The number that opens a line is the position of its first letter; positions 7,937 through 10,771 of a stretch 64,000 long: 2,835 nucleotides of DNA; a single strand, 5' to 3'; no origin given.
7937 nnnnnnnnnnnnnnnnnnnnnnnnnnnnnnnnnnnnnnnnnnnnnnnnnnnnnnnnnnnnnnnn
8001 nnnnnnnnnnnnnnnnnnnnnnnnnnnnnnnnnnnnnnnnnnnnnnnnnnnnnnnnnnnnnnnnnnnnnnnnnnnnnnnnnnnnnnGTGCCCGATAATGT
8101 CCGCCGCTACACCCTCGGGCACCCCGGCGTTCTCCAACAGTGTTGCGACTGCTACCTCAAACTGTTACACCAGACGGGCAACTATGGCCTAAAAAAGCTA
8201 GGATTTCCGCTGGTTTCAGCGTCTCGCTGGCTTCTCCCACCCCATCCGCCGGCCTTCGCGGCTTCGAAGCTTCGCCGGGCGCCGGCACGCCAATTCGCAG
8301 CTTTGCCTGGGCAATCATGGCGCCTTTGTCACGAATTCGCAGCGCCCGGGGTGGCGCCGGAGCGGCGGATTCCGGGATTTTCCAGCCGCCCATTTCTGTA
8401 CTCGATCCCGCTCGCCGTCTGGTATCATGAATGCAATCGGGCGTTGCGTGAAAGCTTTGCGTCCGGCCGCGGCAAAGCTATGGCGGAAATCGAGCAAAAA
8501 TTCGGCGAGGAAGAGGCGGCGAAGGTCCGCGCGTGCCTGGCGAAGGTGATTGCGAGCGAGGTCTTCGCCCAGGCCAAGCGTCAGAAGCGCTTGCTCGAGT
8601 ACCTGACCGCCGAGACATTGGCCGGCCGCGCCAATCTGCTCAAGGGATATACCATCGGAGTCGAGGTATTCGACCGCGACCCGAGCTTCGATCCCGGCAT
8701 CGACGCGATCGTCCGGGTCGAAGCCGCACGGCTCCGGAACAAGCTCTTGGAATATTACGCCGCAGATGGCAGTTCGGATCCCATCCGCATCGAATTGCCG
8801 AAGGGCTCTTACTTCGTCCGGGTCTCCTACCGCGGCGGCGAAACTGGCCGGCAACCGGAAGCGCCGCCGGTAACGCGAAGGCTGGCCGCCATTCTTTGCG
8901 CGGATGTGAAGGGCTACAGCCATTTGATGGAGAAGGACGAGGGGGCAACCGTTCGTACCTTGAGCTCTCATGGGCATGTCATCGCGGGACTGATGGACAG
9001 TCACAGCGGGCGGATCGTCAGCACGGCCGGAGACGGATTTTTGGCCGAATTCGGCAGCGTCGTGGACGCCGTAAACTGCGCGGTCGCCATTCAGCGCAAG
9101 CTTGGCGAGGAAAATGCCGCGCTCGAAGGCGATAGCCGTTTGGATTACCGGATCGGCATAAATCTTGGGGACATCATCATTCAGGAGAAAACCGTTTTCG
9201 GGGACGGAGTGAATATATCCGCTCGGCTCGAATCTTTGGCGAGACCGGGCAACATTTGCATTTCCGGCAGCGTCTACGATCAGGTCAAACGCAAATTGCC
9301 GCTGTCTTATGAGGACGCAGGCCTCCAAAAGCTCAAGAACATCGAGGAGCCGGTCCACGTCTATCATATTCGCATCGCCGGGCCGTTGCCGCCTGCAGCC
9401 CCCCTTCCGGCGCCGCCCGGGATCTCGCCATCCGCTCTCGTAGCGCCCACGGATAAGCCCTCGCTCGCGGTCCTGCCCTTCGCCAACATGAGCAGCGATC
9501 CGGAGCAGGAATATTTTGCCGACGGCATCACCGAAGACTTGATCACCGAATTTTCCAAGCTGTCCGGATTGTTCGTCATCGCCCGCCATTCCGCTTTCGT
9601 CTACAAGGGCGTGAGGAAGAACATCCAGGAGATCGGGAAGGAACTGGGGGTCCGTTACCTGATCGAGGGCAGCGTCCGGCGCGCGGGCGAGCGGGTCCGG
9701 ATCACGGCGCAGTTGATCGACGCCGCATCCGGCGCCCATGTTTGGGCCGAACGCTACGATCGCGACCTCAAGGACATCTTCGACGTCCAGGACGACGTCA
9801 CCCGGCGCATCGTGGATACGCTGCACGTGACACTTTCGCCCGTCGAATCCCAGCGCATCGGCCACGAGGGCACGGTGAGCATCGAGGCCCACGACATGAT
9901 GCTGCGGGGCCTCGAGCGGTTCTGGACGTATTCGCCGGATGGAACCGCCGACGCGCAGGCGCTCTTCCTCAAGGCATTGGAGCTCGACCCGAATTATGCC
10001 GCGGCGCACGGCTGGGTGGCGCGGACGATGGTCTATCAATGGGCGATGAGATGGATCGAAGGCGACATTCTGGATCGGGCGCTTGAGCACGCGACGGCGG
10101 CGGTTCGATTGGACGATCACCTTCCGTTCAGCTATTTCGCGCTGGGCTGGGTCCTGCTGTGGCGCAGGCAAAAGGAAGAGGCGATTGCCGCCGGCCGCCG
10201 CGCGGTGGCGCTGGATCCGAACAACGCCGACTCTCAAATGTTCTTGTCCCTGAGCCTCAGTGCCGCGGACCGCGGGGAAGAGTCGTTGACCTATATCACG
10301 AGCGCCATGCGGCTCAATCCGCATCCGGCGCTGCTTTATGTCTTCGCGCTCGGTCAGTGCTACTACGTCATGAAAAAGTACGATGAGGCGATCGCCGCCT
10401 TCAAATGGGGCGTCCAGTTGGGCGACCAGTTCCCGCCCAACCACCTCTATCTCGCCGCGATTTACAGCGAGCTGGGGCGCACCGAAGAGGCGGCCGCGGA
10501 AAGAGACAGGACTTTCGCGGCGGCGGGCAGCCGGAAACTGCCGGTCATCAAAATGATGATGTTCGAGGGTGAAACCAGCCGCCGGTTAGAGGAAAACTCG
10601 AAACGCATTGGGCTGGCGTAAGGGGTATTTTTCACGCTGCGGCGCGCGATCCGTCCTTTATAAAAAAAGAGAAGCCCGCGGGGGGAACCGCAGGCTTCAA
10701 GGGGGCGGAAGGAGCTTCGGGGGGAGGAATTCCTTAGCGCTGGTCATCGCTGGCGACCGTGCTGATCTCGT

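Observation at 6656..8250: One-gene, AT-rich integrative islet at tRNA-Ser(UGA), bounded by a 16-bp direct repeat of the tRNA 3' end and carrying an uncharacterised 30-kDa cytoplasmic protein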

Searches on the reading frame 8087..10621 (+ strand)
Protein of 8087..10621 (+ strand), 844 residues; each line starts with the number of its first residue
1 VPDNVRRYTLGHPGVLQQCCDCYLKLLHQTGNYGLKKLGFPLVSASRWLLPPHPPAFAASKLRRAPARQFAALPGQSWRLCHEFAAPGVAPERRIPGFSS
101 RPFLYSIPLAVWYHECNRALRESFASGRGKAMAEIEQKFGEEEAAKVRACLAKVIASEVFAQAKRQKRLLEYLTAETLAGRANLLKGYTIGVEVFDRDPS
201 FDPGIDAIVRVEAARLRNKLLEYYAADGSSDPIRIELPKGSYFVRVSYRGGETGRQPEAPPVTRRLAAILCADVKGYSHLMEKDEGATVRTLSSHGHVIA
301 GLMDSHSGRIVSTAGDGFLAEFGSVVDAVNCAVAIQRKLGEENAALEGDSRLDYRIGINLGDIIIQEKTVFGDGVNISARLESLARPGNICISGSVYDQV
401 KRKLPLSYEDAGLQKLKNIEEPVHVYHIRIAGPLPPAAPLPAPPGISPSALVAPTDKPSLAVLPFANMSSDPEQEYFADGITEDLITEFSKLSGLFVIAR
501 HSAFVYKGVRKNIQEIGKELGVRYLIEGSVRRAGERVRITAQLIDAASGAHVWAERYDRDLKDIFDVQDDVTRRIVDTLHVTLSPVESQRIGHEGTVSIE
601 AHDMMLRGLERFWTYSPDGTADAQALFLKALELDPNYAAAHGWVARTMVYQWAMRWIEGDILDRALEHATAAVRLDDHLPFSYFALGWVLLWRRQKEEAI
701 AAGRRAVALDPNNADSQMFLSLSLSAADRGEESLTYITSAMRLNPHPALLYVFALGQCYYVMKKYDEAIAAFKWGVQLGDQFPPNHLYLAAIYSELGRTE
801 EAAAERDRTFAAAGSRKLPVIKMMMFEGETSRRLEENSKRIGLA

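Call 21: find_encoding_contigs(protein=window:8087-10621:+, flank=6000, max_places=8)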
Protein window:8087-10621:+ (844 aa): no gene with exactly this product is on record in the collection.

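Call 46: search_protein_families(library=pfam, proteins=[window:8480-10618:+], max_evalue=0.1)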
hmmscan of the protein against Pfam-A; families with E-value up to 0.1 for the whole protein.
window:8480-10618:+ (713 aa): 16 families
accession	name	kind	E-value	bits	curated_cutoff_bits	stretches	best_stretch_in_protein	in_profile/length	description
PF07719.23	TPR_2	-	3.6e-16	58.3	27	2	550-582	2-34/34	Tetratricopeptide repeat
PF00211.25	Guanylate_cyc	-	1.1e-12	48.4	21.9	1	137-276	10-161/183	Adenylate and Guanylate cyclase catalytic domain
PF00515.34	TPR_1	-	4.4e-12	45.7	27.8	2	624-646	7-29/34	Tetratricopeptide repeat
PF13431.12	TPR_17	-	1.5e-10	40.9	24.4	1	495-516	1-22/34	Tetratricopeptide repeat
PF12895.13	ANAPC3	-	1.2e-08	35.5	27.2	1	563-642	3-80/82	Anaphase-promoting complex, cyclosome, subunit 3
PF13424.12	TPR_12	-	6.7e-08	33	30.1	2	620-672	6-58/77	Tetratricopeptide repeat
PF13181.12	TPR_8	-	9.3e-08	32.1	25.7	0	622-642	5-25/34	Tetratricopeptide repeat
PF14559.12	TPR_19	-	3.1e-07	31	25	1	632-673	5-46/68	Tetratricopeptide repeat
PF13432.12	TPR_16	-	1.2e-06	29.2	32.7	1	531-583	13-65/65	Tetratricopeptide repeat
PF13414.12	TPR_11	-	1.2e-06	28.5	26.8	0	566-584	11-29/42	TPR repeat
PF04052.18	TolB_N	-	0.0008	19.9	22.4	1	326-419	12-104/106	TolB amino-terminal domain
PF13428.12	TPR_14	-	0.00084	20.2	23.5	0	552-587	4-39/44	Tetratricopeptide repeat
PF13174.12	TPR_6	-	0.00088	20.2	26.3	0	622-642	4-24/33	Tetratricopeptide repeat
PF23914.1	TPR_CcmH_CycH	-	0.0028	18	42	0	554-590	55-91/158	Cytochrome c-type biogenesis protein H TPR domain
PF17680.6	FlgO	-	0.025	14.9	22.6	0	328-419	19-116/130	FlgO protein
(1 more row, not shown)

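Call 96: search_protein_families(library=padloc, proteins=[window:8480-10618:+], max_evalue=0.01)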
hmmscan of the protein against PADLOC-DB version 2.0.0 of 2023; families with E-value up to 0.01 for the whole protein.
window:8480-10618:+ (713 aa): 5 families
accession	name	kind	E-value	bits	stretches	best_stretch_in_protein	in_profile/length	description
PDLC02367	PycC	-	1.9e-08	32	1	136-275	44-198/226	-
PDLC00734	PycC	-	3.8e-05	21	1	127-270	181-345/374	Pycsar cyclase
PDLC02369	PycC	-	0.00027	18.6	1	141-273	52-195/248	-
PDLC00766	PycC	-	0.0017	15.8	1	136-276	44-202/232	Pycsar cyclase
PDLC00765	PycC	-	0.0067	13.5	0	194-274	329-417/477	Pycsar cyclase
